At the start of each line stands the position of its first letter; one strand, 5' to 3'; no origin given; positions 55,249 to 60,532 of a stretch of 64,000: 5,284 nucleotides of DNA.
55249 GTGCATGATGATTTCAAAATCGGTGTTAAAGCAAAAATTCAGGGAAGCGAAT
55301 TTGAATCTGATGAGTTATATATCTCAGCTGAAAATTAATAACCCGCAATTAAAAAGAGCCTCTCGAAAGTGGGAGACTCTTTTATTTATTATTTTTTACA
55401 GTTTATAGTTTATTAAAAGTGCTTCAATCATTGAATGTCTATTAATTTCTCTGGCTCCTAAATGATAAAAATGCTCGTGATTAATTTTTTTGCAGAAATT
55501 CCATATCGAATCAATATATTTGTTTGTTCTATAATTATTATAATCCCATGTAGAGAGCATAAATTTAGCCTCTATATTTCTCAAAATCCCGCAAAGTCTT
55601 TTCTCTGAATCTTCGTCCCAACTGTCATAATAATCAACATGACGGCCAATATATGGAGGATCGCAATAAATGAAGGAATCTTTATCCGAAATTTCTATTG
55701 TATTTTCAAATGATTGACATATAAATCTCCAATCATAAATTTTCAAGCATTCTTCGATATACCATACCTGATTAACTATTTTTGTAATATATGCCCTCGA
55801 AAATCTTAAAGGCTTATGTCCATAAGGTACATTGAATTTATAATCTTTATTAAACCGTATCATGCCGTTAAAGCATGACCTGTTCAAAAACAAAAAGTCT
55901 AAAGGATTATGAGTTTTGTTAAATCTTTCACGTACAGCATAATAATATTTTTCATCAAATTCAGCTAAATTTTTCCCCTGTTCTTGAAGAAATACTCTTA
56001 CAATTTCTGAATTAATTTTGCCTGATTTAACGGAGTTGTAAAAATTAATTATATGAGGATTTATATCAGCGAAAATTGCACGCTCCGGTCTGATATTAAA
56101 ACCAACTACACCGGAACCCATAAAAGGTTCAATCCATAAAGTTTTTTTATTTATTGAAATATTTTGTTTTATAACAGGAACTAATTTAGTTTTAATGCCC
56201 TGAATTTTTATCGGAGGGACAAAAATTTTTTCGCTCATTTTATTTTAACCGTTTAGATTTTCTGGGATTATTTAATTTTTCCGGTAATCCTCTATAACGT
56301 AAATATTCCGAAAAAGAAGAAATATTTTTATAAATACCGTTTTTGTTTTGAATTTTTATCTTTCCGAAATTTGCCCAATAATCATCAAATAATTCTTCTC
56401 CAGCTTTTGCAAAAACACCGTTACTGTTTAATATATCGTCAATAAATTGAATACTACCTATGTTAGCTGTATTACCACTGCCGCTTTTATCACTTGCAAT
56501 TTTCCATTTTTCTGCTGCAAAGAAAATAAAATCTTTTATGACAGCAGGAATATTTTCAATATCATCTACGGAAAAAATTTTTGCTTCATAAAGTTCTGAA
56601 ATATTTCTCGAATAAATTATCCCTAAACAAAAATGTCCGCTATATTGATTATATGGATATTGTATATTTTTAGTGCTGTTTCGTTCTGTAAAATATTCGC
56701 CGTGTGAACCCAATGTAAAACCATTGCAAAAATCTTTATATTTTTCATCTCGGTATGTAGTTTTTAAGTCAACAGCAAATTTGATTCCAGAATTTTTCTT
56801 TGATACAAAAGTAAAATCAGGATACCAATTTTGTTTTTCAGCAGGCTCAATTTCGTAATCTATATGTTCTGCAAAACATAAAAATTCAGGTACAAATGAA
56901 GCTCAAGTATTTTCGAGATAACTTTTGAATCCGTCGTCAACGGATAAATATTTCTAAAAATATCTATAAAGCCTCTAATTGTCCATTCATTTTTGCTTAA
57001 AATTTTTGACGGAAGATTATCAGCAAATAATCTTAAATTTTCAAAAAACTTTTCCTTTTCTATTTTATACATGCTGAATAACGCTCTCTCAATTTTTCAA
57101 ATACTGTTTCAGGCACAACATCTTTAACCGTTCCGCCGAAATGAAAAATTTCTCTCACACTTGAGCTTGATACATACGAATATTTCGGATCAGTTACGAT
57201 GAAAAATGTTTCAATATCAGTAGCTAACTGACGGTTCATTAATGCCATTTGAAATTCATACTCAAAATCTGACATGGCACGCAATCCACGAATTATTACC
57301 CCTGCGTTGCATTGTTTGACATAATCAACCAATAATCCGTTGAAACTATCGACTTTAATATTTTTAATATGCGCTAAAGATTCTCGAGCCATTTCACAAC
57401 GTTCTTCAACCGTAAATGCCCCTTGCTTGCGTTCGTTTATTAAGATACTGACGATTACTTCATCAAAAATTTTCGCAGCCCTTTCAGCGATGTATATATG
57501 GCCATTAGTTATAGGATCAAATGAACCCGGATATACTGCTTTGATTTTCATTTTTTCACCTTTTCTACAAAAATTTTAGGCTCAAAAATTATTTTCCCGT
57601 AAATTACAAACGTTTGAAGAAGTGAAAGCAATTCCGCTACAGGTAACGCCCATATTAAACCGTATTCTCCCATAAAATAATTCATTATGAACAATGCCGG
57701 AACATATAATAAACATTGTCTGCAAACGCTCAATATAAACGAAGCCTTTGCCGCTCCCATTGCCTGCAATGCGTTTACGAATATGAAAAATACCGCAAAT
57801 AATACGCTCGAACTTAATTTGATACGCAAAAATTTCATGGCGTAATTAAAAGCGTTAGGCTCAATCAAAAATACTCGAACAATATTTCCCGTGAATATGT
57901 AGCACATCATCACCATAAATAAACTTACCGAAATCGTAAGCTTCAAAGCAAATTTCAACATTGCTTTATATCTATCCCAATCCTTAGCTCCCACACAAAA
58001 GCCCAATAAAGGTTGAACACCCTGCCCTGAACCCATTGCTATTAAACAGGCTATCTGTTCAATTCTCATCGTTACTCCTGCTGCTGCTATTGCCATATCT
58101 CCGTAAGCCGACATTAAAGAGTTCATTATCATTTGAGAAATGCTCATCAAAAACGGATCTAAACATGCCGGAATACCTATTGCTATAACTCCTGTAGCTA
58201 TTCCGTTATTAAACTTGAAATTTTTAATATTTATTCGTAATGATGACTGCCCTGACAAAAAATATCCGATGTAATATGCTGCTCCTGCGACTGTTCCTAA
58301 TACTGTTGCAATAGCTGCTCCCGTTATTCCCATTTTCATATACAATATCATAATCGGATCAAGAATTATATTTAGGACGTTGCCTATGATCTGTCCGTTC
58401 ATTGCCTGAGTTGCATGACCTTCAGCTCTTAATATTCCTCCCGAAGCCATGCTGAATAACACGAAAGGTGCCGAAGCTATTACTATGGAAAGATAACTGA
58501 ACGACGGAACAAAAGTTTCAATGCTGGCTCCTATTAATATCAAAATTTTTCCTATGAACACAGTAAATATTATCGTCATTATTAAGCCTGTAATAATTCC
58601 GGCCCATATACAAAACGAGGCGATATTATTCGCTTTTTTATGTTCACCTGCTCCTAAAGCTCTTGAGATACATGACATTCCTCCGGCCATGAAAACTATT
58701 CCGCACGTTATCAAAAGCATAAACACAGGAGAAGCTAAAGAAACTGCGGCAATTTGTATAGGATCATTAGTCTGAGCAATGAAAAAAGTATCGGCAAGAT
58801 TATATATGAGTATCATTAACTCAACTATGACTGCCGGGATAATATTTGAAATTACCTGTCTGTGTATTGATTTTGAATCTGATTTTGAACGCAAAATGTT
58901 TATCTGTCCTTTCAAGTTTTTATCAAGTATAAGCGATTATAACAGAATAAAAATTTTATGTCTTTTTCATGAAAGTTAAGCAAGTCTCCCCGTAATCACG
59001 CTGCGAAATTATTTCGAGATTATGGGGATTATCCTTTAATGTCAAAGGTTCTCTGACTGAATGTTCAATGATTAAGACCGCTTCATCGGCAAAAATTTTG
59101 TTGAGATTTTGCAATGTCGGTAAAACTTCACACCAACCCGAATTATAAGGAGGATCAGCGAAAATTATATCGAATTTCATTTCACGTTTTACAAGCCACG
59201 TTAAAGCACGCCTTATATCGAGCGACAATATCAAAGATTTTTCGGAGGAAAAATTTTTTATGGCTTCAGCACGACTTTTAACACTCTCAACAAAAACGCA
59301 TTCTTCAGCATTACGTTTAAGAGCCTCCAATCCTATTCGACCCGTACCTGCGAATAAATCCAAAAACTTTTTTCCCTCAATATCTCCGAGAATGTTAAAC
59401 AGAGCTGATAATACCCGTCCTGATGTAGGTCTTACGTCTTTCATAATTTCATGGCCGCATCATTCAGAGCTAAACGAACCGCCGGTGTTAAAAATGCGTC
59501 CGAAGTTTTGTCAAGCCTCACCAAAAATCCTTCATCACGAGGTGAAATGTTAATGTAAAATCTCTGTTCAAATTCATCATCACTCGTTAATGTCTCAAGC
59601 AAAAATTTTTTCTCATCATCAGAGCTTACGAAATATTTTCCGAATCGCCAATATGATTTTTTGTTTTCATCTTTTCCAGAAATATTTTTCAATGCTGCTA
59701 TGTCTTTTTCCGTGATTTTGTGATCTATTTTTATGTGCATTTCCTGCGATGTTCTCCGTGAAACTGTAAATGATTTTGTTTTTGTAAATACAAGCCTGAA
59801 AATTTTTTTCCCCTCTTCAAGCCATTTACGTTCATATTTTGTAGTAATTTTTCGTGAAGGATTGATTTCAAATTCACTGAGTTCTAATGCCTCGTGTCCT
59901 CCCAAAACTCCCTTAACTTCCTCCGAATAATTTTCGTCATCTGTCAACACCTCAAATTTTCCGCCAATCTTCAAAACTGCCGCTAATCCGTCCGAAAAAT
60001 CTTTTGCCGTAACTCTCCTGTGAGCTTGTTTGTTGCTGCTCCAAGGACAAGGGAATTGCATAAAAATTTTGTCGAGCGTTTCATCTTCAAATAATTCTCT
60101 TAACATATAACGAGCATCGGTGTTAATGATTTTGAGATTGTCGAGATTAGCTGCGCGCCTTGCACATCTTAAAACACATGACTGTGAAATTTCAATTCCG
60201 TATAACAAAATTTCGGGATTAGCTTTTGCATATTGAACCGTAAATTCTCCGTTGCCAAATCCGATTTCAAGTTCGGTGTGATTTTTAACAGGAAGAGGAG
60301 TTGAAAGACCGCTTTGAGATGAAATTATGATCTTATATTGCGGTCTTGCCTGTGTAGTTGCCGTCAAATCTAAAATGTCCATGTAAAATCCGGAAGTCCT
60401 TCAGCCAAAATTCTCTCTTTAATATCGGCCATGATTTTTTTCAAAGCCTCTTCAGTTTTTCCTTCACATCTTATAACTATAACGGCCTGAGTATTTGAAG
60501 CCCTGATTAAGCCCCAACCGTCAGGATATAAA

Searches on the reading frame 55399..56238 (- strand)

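Call 9: search_protein_families(library=pfam, proteins=[window:55399-56238:-], max_evalue=0.001)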
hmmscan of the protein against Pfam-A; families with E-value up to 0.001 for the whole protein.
window:55399-56238:- (280 aa): 1 family
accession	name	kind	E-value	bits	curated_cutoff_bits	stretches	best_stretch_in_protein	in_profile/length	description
PF02086.21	MethyltransfD12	-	3.7e-45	155.1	22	1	13-258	2-251/253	D12 class N6 adenine-specific DNA methyltransferase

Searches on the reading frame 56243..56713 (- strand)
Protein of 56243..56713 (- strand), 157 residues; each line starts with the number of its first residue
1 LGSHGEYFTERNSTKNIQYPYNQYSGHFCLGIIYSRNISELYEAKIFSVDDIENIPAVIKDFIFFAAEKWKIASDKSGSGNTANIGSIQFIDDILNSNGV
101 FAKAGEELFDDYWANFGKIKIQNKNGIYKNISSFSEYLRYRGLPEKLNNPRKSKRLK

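Call 47: search_protein_families(library=pfam, proteins=[window:56243-56713:-], max_evalue=0.00001)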
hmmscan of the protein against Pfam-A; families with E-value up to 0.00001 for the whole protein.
window:56243-56713:- (157 aa): 1 family
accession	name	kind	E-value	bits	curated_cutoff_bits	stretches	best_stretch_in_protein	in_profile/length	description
PF09233.17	Endonuc-EcoRV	-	1.8e-63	214.7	25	1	1-142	100-244/244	Restriction endonuclease EcoRV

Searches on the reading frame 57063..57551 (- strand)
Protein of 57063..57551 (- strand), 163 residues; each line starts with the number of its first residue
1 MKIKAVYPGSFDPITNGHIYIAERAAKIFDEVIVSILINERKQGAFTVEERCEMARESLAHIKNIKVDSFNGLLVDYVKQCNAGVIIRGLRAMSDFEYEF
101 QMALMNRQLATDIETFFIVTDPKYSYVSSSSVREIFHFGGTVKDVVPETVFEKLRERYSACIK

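Call 47: search_protein_families(library=pfam, proteins=[window:57063-57551:-], max_evalue=0.00001)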
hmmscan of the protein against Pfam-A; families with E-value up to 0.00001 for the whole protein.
window:57063-57551:- (163 aa): 2 families
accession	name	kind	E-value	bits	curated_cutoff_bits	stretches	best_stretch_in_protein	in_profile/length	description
PF01467.32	CTP_transf_like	-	2.4e-30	105.9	21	1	6-134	1-132/133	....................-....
PF08218.17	Citrate_ly_lig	-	2.8e-09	37.3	20.9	1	12-76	9-71/182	Citrate lyase ligase C-terminal domain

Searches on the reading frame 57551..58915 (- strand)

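Call 50: search_protein_families(library=pfam, proteins=[window:57551-58915:-], max_evalue=0.001)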
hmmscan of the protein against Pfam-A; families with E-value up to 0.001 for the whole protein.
window:57551-58915:- (455 aa): 2 families
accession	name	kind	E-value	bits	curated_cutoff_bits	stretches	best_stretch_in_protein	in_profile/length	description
PF01554.23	MatE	-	3.4e-47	160.6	24.9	2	249-406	1-157/161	MatE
PF03023.19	MurJ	-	1.4e-05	24.4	27.4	1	133-439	92-399/451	Lipid II flippase MurJ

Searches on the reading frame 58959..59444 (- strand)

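Call 50: search_protein_families(library=pfam, proteins=[window:58959-59444:-], max_evalue=0.001)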
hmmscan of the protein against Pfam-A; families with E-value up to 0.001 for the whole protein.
window:58959-59444:- (162 aa): 3 families
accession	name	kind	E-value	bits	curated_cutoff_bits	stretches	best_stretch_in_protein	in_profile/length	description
PF03602.21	Cons_hypoth95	-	1.6e-33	116.4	24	1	2-159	19-181/182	Conserved hypothetical protein 95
PF02086.21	MethyltransfD12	-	7.5e-05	23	22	0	23-47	20-43/253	D12 class N6 adenine-specific DNA methyltransferase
PF05175.20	MTS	-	0.00016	21.8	23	1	15-104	23-112/170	Methyltransferase small domain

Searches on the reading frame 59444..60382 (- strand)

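Call 50: search_protein_families(library=pfam, proteins=[window:59444-60382:-], max_evalue=0.001)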
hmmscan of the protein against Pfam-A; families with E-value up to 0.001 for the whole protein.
window:59444-60382:- (313 aa): 6 families
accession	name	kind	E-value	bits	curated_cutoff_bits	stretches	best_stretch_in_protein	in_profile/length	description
PF02390.23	Methyltransf_4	-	1.5e-38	132.4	24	1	36-197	4-173/173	Putative methyltransferase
PF13847.12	Methyltransf_31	-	2.2e-07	31.1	27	1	33-143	3-107/145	Methyltransferase domain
PF13649.12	Methyltransf_25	-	8e-07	30.1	27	1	38-118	2-80/97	Methyltransferase domain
PF24675.1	NpmA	-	4e-06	26.7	60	1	34-167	24-158/214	16S rRNA (adenine(1408)-N(1))-methyltransferase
PF08241.18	Methyltransf_11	-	0.00023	22.2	21.2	1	38-115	1-73/95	Methyltransferase domain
PF05175.20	MTS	-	0.00043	20.4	23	1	33-166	31-160/170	Methyltransferase small domain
